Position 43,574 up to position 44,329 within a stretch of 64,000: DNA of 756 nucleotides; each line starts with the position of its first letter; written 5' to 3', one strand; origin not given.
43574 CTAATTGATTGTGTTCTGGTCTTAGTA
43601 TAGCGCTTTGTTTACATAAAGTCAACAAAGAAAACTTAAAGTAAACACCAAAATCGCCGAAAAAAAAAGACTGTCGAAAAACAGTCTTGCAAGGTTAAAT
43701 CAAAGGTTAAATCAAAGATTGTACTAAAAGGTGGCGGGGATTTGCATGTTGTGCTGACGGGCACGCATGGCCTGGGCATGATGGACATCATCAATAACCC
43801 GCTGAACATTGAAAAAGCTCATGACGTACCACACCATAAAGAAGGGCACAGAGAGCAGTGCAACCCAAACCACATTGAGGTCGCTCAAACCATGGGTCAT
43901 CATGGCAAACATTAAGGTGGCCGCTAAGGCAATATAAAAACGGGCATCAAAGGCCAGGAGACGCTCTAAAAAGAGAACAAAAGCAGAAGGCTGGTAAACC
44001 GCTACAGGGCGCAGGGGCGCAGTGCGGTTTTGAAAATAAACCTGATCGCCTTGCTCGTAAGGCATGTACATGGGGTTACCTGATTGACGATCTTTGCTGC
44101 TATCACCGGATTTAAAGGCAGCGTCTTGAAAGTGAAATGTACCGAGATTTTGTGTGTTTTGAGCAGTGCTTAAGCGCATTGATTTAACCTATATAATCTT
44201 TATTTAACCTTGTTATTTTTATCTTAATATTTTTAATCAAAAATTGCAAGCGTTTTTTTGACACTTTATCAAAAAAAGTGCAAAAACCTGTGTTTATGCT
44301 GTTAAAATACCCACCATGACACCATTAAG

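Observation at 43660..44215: Recurring AGGTTAA(A)T motif clustered in several intergenic regions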

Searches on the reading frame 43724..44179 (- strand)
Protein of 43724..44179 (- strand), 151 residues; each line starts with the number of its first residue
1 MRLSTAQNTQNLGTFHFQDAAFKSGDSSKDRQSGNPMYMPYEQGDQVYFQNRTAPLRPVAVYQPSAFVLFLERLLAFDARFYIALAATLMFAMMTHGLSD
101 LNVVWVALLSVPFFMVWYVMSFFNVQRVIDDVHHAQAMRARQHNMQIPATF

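Call 7: search_protein_families(library=pfam, proteins=[window:43724-44179:-], max_evalue=0.01)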
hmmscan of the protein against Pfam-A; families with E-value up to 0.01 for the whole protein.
window:43724-44179:- (151 aa): 0 families

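Call 10: find_encoding_contigs(protein=window:43724-44179:-, flank=10000, max_places=10)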
Protein window:43724-44179:- (151 aa): no gene with exactly this product is on record in the collection.

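Call 12: find_homologous_proteins(query=window:43724-44179:-)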
Query window:43724-44179:- (151 aa): 5 proteins with E <= 0.001 among 32 candidates.
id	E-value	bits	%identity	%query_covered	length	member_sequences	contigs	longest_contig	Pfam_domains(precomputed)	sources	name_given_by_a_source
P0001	1.4e-93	328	98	100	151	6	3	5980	-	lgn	-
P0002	3.0e-75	269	81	100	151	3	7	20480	-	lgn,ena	-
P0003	1.9e-66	240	74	100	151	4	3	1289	-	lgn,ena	-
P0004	9.7e-65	235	70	100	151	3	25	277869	-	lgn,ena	-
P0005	3.2e-54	201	64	100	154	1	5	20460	-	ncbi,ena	-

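Call 13: find_encoding_contigs(protein=P0004, flank=10000, max_places=4)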
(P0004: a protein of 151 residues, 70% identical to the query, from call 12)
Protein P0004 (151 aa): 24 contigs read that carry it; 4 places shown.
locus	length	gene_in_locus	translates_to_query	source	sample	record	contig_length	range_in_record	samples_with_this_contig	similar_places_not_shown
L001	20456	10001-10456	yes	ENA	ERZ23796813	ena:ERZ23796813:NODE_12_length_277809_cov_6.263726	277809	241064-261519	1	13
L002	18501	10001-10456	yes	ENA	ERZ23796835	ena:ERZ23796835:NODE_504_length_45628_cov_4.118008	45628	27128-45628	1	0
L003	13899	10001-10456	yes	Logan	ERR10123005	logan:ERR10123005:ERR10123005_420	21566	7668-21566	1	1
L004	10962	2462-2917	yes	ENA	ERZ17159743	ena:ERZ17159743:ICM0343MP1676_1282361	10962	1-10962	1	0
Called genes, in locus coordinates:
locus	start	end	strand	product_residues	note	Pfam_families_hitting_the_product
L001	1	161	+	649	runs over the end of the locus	PF07696:7TMR-DISMED2, PF07695:7TMR-DISM_7TM (weak), PF02518:HATPase_c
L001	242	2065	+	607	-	PF01558:POR, PF01855:POR_N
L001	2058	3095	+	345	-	PF02775:TPP_enzyme_C, PF12367:PFO_beta_C (weak)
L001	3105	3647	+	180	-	PF13302:Acetyltransf_3, PF00583:Acetyltransf_1, PF13420:Acetyltransf_4 (weak)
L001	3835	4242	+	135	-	-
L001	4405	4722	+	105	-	PF01906:YbjQ_1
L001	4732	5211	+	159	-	PF01906:YbjQ_1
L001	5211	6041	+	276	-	PF01435:Peptidase_M48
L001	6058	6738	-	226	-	PF03006:HlyIII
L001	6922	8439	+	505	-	PF01276:OKR_DC_1, PF00155:Aminotran_1_2, PF00266:Aminotran_5 (weak), PF01212:Beta_elim_lyase (weak), PF01041:DegT_DnrJ_EryC1, PF03711:OKR_DC_1_C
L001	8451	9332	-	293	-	PF01040:UbiA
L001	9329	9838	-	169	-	-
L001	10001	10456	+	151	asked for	-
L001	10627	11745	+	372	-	-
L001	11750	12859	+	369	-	-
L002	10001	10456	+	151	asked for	-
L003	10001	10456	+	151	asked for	-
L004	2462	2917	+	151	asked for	-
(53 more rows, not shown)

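Call 14: find_encoding_contigs(protein=P0002, flank=10000, max_places=3)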
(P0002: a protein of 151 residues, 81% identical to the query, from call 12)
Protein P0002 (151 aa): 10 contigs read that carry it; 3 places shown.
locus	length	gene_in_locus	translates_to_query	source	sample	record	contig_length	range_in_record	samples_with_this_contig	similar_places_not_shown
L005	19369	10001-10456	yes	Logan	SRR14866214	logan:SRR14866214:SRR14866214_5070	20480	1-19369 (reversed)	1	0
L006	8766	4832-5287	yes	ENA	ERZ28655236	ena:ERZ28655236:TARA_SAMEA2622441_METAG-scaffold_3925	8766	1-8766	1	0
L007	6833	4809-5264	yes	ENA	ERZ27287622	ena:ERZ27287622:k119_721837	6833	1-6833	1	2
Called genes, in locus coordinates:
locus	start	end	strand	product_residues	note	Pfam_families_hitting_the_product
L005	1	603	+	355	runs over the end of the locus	PF00355:Rieske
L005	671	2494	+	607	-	PF01558:POR, PF01855:POR_N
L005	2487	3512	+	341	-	PF02775:TPP_enzyme_C, PF12367:PFO_beta_C (weak)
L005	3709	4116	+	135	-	-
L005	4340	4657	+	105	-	PF01906:YbjQ_1, PF23025:YbjQ_2 (faint)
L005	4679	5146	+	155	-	PF01906:YbjQ_1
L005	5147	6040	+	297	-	PF01435:Peptidase_M48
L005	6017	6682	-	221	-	PF03006:HlyIII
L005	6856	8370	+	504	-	PF01276:OKR_DC_1, PF00155:Aminotran_1_2, PF00266:Aminotran_5 (weak), PF01212:Beta_elim_lyase (weak), PF01041:DegT_DnrJ_EryC1, PF01053:Cys_Met_Meta_PP (weak), PF05889:SepSecS (weak), PF03711:OKR_DC_1_C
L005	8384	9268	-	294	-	PF01040:UbiA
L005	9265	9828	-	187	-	-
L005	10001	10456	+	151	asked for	-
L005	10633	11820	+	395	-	-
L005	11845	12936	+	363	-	-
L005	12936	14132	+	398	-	PF13560:HTH_31, PF01381:HTH_3, PF12844:HTH_19 (weak)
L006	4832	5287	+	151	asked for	-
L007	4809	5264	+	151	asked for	-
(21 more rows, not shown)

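Call 15: find_encoding_contigs(protein=P0005, flank=10000, max_places=3)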
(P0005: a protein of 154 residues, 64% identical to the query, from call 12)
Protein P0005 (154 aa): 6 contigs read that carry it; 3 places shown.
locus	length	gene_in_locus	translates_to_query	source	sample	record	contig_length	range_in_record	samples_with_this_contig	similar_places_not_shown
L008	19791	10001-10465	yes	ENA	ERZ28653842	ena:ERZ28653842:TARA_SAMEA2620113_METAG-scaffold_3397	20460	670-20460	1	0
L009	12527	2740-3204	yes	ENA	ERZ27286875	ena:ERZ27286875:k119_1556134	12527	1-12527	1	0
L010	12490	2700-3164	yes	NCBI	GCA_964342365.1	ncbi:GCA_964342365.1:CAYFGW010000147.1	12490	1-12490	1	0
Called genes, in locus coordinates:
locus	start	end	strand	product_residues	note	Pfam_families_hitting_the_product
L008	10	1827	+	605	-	PF01558:POR, PF01855:POR_N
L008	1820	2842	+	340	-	PF02775:TPP_enzyme_C, PF12367:PFO_beta_C (weak)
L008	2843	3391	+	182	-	PF13302:Acetyltransf_3, PF13420:Acetyltransf_4, PF00583:Acetyltransf_1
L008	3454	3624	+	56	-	-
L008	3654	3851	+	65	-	-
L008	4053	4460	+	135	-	PF05565:Sipho_Gp157 (faint)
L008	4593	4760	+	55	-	PF01906:YbjQ_1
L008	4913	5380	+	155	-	PF01906:YbjQ_1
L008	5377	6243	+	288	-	PF01435:Peptidase_M48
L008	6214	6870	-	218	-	PF03006:HlyIII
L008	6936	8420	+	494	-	PF01276:OKR_DC_1, PF00155:Aminotran_1_2, PF00266:Aminotran_5, PF01212:Beta_elim_lyase, PF01041:DegT_DnrJ_EryC1, PF05889:SepSecS, PF03711:OKR_DC_1_C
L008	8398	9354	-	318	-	PF01040:UbiA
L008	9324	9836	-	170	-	-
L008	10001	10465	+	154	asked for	-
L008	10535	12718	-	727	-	PF01839:FG-GAP (faint), PF13517:FG-GAP_3 (faint)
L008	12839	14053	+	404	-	-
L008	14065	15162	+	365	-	-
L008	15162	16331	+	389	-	PF13560:HTH_31, PF01381:HTH_3, PF14559:TPR_19 (weak)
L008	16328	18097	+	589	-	PF13519:VWA_2, PF13768:VWA_3 (weak)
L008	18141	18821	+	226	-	PF00072:Response_reg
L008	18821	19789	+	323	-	?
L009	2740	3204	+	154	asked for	-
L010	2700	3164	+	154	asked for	-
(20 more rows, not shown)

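Call 23: find_related_loci(query=A1, collection=genome_contigs, flank=10000)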
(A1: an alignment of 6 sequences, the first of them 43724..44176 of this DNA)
Query A1 (150 aa) in genome_contigs; peptide patterns used: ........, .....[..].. (x = any residue, [..] = any of these).
54 stretches matched a pattern; 2 encode a relative of the query (tblastn E <= 1e-3); 2 distinct loci.
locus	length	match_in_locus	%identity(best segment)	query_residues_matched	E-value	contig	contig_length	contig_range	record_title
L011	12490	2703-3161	64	1-150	3e-61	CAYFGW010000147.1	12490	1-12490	MAG TPA_asm: uncultured Candidatus Sericytochromatia bacterium isolate ERP003628_co1_38 genome assembly, contig: NODE_30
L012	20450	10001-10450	73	1-150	2e-74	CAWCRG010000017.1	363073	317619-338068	MAG: Candidatus Sericytochromatia bacterium isolate MFD03250.bin.2.6 genome assembly, contig: contig_28926, whole genome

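Call 36: find_related_loci(query=A1, collection=metagenome_contigs, flank=4000)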
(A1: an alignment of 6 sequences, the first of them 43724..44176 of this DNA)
Query A1 (150 aa) in metagenome_contigs; peptide patterns used: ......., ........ (x = any residue, [..] = any of these).
167 stretches matched a pattern; 2 encode a relative of the query (tblastn E <= 1e-3); 2 distinct loci.
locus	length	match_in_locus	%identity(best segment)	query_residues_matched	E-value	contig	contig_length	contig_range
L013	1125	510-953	47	1-150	5e-40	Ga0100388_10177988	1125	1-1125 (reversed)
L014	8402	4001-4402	37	1-136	1e-28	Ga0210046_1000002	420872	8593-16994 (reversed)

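Call 40: search_protein_families(library=pfam, proteins=[L014:189-1115:-, L014:1122-2555:-, L014:2594-3907:-, L014:4508-5389:-, L014:5386-6078:-, L014:6203-7354:+], max_evalue=0.001)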
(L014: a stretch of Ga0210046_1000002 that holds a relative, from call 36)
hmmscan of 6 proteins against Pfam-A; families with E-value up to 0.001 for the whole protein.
L014:189-1115:- (308 aa): 6 families
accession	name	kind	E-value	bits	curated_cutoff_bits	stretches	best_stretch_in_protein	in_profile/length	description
PF01370.27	Epimerase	-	3.5e-49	167.8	20.9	1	4-215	1-224/240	NAD dependent epimerase/dehydratase family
PF16363.11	GDP_Man_Dehyd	-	2.2e-39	136.3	27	1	5-297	1-331/332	GDP-mannose 4,6 dehydratase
PF01073.25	3Beta_HSD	-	3.9e-18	65.9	22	1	5-187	1-202/280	3-beta hydroxysteroid dehydrogenase/isomerase family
PF04321.23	RmlD_sub_bind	-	1.1e-14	54.6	27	1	4-169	3-154/287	RmlD substrate binding domain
PF07993.18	NAD_binding_4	-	4.2e-13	49.5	20.1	1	60-168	87-209/258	Male sterility protein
PF02719.21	Polysacc_synt_2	-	1.7e-10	41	20.2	1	54-260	70-255/293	Polysaccharide biosynthesis protein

L014:1122-2555:- (477 aa): 1 family
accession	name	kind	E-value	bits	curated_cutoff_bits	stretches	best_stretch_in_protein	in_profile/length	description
PF00395.25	SLH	-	4.5e-07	30.2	20.8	1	182-222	1-41/44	S-layer homology domain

L014:2594-3907:- (437 aa): 0 families

L014:4508-5389:- (293 aa): 2 families
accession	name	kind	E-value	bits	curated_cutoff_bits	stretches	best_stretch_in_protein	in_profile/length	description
PF01882.25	DUF58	-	6.5e-73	244.9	23.4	1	44-255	1-213/216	Protein of unknown function DUF58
PF13519.12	VWA_2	-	2.9e-14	54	27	1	82-187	2-106/107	von Willebrand factor type A domain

L014:5386-6078:- (230 aa): 5 families
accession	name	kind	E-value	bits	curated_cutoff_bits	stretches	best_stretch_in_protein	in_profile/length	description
PF00005.33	ABC_tran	-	2.4e-34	119.3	25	1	28-173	1-136/137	ABC transporter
PF02463.25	SMC_N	-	1.1e-06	28.7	40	0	121-219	117-212/220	RecF/RecN/SMC N terminal domain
PF13555.12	AAA_29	-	6.4e-05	23.1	27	1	35-66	19-50/61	P-loop containing region of AAA domain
PF13304.12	AAA_21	-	7.5e-05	23.4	27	0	42-61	3-22/304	AAA domain, putative AbiEii toxin, Type IV TA system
PF03193.22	RsgA_GTPase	-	0.00022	21.5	30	1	25-61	94-129/174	RsgA GTPase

L014:6203-7354:+ (383 aa): 3 families
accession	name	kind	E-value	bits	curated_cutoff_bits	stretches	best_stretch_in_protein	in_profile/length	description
PF00072.30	Response_reg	-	4.2e-30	104.6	30.2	1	15-126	1-110/111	Response regulator receiver domain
PF02518.31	HATPase_c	-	3.2e-24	86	26.4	1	271-381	2-110/111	Histidine kinase-, DNA gyrase B-, and HSP90-like ATPase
PF00512.31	HisKA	-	1.2e-10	41.7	26.9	1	162-226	4-66/66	His Kinase A (phospho-acceptor) domain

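Call 44: find_homologous_proteins(query=A2, max_evalue=0.001)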
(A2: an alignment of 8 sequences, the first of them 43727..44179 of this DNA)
Query A2 (8 sequences) (151 aa, profile of the alignment): 34 proteins with E <= 0.001 among 2199 candidates.
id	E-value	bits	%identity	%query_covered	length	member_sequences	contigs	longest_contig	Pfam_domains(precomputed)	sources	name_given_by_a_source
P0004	1.0e-81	290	70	100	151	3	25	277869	-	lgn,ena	-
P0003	3.0e-81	289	74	100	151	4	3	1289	-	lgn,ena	-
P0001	1.3e-77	277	98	100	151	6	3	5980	-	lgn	-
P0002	2.3e-76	273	81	100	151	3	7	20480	-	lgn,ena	-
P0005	1.4e-72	261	64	100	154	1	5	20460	-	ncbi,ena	-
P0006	9.8e-65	235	47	100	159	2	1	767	-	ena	-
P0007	2.9e-59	217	50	100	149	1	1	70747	-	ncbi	-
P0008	3.0e-58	214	44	100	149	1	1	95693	-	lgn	-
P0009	1.0e-54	203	46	100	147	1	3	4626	-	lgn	-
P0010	2.5e-51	192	44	100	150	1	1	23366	-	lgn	-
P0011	1.7e-47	179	42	98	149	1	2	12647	-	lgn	-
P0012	1.1e-46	177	40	89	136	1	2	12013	-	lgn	-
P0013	1.3e-45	173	37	91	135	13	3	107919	-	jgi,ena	jgi:hypothetical protein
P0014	1.6e-45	173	45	100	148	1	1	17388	-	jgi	-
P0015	1.8e-45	173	40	89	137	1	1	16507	-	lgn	-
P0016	2.7e-45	172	44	100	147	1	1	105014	-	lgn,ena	-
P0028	4.7e-41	158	33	86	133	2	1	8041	-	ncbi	-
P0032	4.1e-34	136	38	100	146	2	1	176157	-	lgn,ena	-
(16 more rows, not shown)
